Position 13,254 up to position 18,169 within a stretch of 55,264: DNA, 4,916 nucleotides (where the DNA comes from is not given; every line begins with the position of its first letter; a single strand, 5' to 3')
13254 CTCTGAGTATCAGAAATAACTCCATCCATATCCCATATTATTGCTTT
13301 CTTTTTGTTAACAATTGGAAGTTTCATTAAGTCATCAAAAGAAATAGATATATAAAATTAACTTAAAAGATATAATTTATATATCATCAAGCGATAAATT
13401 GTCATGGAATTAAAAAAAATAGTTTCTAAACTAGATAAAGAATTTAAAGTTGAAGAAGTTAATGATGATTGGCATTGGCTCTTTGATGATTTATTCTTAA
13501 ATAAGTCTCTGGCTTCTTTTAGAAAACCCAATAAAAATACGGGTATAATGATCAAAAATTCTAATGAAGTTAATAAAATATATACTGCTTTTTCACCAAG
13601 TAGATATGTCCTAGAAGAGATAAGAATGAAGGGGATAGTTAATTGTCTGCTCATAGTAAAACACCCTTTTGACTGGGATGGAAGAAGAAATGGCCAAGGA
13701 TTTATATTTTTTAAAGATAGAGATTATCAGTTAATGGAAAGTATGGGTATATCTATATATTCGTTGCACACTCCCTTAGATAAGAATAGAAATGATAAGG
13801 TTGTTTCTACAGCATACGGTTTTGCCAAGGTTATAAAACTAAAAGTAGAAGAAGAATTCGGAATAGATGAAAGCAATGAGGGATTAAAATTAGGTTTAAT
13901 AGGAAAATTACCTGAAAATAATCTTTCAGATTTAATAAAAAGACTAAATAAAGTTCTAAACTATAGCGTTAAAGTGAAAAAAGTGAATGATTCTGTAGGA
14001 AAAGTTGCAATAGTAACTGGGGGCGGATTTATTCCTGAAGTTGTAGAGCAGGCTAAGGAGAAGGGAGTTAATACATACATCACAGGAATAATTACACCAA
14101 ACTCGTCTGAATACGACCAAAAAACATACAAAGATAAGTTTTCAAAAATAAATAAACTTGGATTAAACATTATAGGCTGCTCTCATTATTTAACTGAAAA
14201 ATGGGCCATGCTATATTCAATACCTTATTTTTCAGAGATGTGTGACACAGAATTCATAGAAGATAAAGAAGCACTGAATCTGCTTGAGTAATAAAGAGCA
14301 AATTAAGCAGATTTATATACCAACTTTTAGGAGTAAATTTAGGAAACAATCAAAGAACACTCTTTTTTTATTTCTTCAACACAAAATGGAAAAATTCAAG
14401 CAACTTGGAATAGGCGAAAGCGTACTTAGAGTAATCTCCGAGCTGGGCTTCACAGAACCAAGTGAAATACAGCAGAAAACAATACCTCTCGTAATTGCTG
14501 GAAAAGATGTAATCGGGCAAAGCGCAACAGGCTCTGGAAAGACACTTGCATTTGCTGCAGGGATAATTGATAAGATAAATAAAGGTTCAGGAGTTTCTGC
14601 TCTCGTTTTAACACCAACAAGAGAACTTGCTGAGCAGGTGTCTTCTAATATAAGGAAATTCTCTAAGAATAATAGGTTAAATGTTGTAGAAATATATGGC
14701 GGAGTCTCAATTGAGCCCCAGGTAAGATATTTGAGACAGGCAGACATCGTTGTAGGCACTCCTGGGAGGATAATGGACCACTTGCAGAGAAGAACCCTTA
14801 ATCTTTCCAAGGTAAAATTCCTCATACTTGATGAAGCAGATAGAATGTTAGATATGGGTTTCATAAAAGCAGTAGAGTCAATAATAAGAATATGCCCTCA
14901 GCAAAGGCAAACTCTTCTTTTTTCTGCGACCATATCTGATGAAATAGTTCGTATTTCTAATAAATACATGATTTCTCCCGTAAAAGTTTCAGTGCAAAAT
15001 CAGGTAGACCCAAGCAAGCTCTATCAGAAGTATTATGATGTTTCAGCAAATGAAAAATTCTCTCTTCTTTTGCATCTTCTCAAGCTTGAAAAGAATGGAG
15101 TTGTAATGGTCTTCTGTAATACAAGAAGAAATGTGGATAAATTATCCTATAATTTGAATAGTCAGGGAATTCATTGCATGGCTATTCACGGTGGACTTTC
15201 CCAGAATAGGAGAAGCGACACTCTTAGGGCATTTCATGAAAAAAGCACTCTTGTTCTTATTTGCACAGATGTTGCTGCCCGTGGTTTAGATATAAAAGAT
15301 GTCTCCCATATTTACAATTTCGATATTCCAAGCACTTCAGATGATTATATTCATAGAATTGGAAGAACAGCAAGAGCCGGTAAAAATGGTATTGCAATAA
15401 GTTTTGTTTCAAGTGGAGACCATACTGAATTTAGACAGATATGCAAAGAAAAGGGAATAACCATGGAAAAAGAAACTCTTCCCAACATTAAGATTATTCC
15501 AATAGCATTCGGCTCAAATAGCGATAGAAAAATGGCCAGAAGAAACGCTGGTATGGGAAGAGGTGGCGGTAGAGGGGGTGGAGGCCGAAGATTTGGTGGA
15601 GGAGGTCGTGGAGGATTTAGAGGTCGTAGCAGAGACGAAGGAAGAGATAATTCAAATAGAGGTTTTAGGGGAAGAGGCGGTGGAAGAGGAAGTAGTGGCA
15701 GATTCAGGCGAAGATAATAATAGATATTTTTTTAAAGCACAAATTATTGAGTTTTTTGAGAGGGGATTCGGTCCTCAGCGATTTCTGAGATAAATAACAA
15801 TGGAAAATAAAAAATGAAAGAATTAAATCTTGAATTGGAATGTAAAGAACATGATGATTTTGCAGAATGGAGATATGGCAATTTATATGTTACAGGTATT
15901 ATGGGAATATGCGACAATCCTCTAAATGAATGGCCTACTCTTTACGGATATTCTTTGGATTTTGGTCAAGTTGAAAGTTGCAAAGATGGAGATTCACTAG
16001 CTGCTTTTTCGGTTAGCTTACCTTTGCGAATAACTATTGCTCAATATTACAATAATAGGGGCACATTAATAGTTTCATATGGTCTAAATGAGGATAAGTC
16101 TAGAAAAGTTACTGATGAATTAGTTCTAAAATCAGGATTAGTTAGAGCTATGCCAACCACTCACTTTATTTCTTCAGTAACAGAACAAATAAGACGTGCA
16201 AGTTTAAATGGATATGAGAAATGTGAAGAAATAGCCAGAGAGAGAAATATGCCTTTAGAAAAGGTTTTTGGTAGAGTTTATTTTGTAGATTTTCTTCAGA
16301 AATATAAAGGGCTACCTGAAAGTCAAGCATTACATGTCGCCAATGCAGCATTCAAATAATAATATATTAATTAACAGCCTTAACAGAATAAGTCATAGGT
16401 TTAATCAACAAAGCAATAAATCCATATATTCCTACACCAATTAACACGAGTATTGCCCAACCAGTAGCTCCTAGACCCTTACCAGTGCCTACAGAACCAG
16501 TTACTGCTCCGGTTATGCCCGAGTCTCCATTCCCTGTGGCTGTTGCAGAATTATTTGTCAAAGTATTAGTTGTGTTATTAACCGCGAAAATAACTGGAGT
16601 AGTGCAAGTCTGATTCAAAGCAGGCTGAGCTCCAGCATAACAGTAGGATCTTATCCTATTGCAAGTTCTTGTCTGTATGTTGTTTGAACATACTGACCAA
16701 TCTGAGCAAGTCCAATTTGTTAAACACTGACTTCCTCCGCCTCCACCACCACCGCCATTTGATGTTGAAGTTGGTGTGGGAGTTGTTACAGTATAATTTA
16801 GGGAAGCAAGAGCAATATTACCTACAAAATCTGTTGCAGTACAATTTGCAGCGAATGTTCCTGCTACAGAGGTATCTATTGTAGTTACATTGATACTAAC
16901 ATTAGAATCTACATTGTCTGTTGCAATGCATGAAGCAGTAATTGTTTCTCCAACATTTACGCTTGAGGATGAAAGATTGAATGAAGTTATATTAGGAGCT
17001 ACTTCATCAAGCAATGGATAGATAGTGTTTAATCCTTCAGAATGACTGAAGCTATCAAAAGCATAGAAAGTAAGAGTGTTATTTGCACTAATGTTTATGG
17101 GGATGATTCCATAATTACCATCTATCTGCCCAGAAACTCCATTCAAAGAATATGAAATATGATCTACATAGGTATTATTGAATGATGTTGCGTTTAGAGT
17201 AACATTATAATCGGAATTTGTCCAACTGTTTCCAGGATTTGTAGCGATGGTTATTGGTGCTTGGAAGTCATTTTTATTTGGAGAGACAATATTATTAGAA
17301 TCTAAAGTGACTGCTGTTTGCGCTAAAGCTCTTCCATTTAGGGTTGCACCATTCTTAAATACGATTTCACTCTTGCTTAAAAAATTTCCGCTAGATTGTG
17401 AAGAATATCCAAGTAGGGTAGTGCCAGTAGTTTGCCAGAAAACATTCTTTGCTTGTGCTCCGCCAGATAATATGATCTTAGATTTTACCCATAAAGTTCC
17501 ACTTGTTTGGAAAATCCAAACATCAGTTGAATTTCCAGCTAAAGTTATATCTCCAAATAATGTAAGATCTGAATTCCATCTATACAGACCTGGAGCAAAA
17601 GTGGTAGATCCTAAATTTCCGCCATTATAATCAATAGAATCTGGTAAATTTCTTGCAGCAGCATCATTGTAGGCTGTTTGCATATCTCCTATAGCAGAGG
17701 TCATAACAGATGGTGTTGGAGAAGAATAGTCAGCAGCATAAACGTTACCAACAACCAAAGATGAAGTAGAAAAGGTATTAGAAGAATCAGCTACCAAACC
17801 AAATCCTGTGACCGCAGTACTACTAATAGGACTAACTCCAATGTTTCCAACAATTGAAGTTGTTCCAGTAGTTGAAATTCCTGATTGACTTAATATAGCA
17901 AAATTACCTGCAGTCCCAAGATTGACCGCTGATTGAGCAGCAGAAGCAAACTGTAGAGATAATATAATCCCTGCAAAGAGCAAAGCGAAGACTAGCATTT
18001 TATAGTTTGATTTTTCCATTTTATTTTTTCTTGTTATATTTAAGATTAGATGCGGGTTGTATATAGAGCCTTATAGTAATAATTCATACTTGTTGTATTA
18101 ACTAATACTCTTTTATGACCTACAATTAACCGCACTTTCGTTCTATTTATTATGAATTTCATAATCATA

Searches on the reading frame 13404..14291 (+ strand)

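Call 47: search_protein_families(library=pfam, proteins=[window:13404-14291:+], max_evalue=0.0001)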
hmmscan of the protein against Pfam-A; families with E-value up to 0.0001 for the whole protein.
window:13404-14291:+ (295 aa): 1 family
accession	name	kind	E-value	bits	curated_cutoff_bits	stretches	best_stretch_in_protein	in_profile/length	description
PF01784.24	DUF34_NIF3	-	3.4e-26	92.9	23.4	1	43-271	22-230/256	Duf34/NIF3 (NGG1p interacting factor 3)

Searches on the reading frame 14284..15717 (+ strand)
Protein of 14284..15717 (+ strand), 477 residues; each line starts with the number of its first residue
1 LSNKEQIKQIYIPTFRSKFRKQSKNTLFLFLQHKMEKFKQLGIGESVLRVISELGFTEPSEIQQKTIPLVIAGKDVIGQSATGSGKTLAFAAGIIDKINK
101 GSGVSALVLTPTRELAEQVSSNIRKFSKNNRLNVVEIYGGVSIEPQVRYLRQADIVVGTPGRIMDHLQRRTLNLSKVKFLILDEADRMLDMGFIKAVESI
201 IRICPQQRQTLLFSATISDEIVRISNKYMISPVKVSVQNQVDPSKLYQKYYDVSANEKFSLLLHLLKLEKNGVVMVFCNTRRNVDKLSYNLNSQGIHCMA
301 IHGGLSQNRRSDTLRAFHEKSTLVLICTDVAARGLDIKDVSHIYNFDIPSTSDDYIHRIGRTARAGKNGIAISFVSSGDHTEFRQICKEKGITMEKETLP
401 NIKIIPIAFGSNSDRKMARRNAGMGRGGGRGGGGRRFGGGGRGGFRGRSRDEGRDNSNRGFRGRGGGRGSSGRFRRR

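Call 48: search_protein_families(library=pfam, proteins=[window:14284-15717:+], max_evalue=0.0001)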
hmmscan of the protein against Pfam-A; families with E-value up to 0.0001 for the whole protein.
window:14284-15717:+ (477 aa): 3 families
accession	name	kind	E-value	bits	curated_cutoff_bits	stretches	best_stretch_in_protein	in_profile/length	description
PF00270.35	DEAD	-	6.9e-51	172.7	26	1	61-221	2-164/167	DEAD/DEAH box helicase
PF00271.37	Helicase_C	-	1.2e-33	116.1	23.5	1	257-366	1-110/110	Helicase conserved C-terminal domain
PF04851.21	ResIII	-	1.3e-13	51.7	22.5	1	76-218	26-163/164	Type III restriction enzyme, res subunit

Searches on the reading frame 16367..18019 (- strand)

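Call 48: search_protein_families(library=pfam, proteins=[window:16367-18019:-], max_evalue=0.0001)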
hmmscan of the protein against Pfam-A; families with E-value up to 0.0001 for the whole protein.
window:16367-18019:- (550 aa): 1 family
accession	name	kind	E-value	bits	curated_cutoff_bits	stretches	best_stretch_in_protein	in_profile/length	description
PF11999.13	Ice_binding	-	9.7e-67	225.1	28.7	1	42-244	1-207/208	Ice-binding-like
